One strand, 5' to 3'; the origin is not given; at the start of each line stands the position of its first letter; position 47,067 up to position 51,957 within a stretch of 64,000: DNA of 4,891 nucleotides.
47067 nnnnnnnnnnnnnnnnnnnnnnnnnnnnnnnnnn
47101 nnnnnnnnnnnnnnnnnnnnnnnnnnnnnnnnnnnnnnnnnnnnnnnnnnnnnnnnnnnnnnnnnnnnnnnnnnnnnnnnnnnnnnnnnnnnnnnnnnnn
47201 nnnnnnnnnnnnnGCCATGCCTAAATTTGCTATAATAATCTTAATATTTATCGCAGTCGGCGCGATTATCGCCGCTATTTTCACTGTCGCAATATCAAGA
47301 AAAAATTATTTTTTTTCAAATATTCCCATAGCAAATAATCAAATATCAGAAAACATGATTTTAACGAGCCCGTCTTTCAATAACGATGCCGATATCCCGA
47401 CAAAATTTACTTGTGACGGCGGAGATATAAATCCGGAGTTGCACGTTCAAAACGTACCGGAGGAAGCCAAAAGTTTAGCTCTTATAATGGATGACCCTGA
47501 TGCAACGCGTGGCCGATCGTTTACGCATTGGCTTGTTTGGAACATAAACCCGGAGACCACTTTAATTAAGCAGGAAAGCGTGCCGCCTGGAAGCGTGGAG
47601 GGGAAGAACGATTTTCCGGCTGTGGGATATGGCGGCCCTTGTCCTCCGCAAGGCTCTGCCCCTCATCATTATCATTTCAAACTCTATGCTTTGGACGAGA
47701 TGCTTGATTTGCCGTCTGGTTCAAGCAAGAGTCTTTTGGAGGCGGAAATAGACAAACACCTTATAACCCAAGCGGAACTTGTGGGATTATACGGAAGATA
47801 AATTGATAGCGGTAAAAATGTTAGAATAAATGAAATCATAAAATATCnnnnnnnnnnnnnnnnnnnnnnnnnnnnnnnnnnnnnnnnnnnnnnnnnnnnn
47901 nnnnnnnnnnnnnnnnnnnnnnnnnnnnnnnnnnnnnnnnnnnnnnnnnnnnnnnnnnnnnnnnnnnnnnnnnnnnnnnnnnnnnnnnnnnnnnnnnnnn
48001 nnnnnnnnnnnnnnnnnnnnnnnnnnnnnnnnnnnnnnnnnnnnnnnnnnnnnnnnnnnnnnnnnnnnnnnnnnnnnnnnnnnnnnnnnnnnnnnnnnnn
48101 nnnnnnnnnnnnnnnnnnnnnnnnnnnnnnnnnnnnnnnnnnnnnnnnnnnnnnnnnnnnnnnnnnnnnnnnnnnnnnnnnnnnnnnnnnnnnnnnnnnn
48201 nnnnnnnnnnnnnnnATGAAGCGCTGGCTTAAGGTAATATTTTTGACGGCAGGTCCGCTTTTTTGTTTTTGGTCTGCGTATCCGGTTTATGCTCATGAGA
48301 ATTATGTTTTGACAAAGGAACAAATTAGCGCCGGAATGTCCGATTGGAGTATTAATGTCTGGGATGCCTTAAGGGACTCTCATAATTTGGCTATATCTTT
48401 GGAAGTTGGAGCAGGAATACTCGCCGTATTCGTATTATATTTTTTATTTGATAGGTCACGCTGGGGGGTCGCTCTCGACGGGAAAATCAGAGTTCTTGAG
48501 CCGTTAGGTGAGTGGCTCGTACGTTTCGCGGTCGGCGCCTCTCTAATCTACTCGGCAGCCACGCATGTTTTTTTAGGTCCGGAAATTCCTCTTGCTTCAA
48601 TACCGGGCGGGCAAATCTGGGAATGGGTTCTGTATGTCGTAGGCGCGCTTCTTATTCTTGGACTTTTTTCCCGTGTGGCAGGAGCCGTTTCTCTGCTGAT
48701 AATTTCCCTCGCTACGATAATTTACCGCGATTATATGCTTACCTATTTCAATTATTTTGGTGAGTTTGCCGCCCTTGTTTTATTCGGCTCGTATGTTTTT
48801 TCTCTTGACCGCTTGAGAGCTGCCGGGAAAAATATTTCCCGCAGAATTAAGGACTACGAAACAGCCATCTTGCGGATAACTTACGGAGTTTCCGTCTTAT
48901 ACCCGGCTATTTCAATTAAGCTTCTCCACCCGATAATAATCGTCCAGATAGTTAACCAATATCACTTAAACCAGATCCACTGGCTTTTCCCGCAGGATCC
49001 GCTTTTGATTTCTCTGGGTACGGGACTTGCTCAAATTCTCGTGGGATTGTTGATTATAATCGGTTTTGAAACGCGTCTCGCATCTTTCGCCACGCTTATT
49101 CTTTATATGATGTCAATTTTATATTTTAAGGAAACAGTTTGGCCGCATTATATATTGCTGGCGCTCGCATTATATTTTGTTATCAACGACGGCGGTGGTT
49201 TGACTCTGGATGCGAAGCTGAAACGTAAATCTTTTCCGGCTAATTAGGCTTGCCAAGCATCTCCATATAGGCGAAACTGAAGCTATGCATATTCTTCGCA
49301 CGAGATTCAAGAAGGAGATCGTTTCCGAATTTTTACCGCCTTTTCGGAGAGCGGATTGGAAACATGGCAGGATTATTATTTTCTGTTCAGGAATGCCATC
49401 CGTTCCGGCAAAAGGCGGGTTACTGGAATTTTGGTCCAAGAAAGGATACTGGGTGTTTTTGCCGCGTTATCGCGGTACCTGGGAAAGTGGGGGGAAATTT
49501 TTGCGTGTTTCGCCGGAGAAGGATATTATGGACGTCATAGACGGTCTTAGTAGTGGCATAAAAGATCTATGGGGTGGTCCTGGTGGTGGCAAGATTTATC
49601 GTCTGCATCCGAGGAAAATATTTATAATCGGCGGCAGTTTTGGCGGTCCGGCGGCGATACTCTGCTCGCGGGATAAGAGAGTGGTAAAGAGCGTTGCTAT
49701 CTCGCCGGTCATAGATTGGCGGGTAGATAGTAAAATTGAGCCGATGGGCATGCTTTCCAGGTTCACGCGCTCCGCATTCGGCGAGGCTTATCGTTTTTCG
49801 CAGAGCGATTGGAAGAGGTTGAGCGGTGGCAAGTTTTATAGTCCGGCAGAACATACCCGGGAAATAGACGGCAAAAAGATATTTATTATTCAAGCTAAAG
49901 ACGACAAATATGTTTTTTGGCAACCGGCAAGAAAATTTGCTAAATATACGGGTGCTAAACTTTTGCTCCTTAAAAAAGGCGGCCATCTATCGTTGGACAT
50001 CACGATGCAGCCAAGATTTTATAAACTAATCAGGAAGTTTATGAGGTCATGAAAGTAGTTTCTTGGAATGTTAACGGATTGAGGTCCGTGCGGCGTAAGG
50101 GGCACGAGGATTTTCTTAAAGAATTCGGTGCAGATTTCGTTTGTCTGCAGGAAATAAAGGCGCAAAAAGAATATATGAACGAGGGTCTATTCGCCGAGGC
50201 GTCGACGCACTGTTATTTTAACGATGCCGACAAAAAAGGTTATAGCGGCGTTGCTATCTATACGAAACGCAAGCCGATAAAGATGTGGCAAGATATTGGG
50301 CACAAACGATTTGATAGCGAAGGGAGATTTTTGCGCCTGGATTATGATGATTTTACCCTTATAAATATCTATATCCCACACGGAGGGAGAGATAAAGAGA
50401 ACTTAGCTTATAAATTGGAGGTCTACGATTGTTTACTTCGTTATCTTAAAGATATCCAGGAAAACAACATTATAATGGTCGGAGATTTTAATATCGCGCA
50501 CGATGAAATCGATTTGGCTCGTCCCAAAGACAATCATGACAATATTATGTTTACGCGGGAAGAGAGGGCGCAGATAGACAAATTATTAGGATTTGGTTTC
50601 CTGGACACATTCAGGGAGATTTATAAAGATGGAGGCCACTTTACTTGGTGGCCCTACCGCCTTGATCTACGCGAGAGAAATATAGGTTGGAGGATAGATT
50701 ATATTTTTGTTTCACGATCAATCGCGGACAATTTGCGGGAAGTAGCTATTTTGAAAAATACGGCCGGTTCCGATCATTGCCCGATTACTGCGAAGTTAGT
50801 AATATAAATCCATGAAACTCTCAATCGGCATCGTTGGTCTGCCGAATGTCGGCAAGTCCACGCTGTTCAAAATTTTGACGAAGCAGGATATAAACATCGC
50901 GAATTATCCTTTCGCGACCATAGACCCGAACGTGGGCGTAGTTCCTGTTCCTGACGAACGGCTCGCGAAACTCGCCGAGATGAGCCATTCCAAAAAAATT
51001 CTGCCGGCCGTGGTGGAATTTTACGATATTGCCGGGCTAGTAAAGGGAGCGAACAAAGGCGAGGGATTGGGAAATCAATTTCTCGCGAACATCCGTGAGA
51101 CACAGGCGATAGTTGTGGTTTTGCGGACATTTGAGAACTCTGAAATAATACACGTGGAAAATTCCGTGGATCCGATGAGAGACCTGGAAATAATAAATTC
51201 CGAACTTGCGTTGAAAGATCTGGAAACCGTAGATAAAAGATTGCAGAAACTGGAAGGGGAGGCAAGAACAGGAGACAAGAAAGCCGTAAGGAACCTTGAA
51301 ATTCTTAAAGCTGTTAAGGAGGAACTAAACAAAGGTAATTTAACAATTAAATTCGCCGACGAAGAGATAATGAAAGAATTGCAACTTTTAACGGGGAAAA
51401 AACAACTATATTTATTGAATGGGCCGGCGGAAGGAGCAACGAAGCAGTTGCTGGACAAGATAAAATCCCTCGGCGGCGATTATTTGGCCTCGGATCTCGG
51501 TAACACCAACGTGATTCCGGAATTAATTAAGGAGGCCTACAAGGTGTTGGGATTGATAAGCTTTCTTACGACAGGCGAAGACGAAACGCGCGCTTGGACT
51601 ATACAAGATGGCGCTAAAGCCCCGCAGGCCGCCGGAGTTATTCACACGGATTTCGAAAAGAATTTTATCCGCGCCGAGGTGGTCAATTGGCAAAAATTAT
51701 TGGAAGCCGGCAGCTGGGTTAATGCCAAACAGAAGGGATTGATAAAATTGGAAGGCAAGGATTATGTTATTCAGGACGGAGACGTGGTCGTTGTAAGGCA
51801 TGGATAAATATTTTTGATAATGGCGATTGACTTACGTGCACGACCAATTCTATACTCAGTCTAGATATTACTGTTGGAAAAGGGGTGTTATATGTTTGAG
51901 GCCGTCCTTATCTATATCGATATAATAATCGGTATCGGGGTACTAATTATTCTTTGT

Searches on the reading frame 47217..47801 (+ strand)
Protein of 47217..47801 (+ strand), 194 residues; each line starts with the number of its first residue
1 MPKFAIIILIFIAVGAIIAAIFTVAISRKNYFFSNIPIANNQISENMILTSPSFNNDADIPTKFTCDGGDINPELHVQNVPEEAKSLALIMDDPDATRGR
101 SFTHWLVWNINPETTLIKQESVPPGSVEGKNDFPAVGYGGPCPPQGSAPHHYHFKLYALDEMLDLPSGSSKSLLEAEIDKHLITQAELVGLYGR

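Call 3: search_protein_families(library=pfam, proteins=[window:47217-47801:+], max_evalue=1)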
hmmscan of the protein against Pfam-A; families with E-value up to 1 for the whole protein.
window:47217-47801:+ (194 aa): 3 families
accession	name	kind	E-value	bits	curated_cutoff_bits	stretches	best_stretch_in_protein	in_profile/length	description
PF01161.25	PBP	-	9.5e-40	136.5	24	1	60-192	2-135/135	Phosphatidylethanolamine-binding protein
PF06305.16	LapA_dom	-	0.27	11.6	28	1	5-25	20-40/64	Lipopolysaccharide assembly protein A domain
PF11337.13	DUF3139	-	0.31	12.1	27.3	1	3-35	3-36/83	Protein of unknown function (DUF3139)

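Call 4: search_protein_families(library=ncbifam, proteins=[window:47217-47801:+], max_evalue=1)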
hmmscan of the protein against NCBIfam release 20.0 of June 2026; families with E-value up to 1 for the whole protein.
window:47217-47801:+ (194 aa): 3 families
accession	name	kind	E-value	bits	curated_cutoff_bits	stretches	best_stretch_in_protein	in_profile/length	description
TIGR00481.1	TIGR00481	subfamily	1.9e-37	128.2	57.75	1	64-192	8-142/142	YbhB/YbcL family Raf kinase inhibitor-like protein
NF007330.0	PRK09818.1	equivalog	1.4e-27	96.9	277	1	41-193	22-181/183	kinase inhibitor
NF007609.0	PRK10257.1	equivalog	1.7e-21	76.5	226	1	55-192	9-157/158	kinase inhibitor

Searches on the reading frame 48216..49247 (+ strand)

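Call 25: search_protein_families(library=pfam, proteins=[window:48216-49247:+], max_evalue=0.1)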
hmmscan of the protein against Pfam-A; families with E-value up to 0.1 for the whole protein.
window:48216-49247:+ (343 aa): 3 families
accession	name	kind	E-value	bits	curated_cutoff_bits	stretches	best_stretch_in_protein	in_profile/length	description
PF07681.17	DoxX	-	0.00012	23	23.6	1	218-304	4-83/85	DoxX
PF04173.18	DoxD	-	0.0088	16.4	22.7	1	271-339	73-148/167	TQO small subunit DoxD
PF13781.11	DoxX_3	-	0.027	15.4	25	1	240-310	12-85/102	DoxX-like family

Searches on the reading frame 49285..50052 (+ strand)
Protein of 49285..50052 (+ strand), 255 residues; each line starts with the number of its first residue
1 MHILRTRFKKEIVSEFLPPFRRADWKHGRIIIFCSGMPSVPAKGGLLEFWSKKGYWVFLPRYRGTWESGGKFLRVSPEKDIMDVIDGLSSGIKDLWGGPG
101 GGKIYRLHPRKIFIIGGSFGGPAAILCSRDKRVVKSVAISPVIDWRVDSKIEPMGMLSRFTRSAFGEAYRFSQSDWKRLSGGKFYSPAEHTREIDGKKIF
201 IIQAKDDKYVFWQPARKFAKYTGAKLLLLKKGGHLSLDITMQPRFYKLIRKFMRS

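Call 25: search_protein_families(library=pfam, proteins=[window:49285-50052:+], max_evalue=0.1)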
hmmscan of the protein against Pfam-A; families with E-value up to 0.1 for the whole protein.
window:49285-50052:+ (255 aa): 7 families
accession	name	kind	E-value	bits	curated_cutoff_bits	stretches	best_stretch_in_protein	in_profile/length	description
PF00326.27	Peptidase_S9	-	4.3e-07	30.1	22.6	1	48-222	8-171/213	Prolyl oligopeptidase family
PF12697.13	Abhydrolase_6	-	5e-05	24.5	26.3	1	53-234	26-204/217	Alpha/beta hydrolase family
PF00561.26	Abhydrolase_1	-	0.0011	19.1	25.8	0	189-237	200-241/245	alpha/beta hydrolase fold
PF12146.15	Hydrolase_4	-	0.0013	18.5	27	1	46-169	23-137/239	Serine aminopeptidase, S33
PF06821.19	Ser_hydrolase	-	0.0017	18.8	22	1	200-238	119-157/172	Serine hydrolase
PF02129.25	Peptidase_S15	-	0.0017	18.5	23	1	50-156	47-142/262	X-Pro dipeptidyl-peptidase (S15 family)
PF09752.15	ABHD18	-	0.098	12.2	21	0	192-251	288-347/351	Alpha/beta hydrolase domain containing 18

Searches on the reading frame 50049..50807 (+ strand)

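Call 25: search_protein_families(library=pfam, proteins=[window:50049-50807:+], max_evalue=0.1)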
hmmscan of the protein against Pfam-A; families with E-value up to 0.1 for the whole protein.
window:50049-50807:+ (252 aa): 2 families
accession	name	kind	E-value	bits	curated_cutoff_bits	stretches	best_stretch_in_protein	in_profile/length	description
PF03372.29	Exo_endo_phos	-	3e-26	92.9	24.5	1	4-243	1-225/225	Endonuclease/Exonuclease/phosphatase family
PF14529.12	Exo_endo_phos_2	-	2.1e-05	24.8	27.4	1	103-246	2-116/117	Endonuclease-reverse transcriptase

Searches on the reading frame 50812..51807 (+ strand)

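Call 25: search_protein_families(library=pfam, proteins=[window:50812-51807:+], max_evalue=0.1)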
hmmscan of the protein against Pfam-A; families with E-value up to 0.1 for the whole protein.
window:50812-51807:+ (331 aa): 5 families
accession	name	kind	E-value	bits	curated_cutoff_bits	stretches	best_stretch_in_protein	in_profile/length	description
PF06071.19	YchF-GTPase_C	-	1.1e-35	122.1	27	1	248-329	1-82/84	Protein of unknown function (DUF933)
PF01926.29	MMR_HSR1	-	9.2e-20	71.3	21.9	1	5-115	2-92/113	50S ribosome-binding GTPase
PF02421.24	FeoB_N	-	1.1e-07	31.9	27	1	5-46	3-44/156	Ferrous iron transport protein B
PF02824.27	TGS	-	0.0033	17.9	22.2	1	265-326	14-56/60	TGS domain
PF13238.12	AAA_18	-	0.025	15.5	29.4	1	5-25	1-21/128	AAA domain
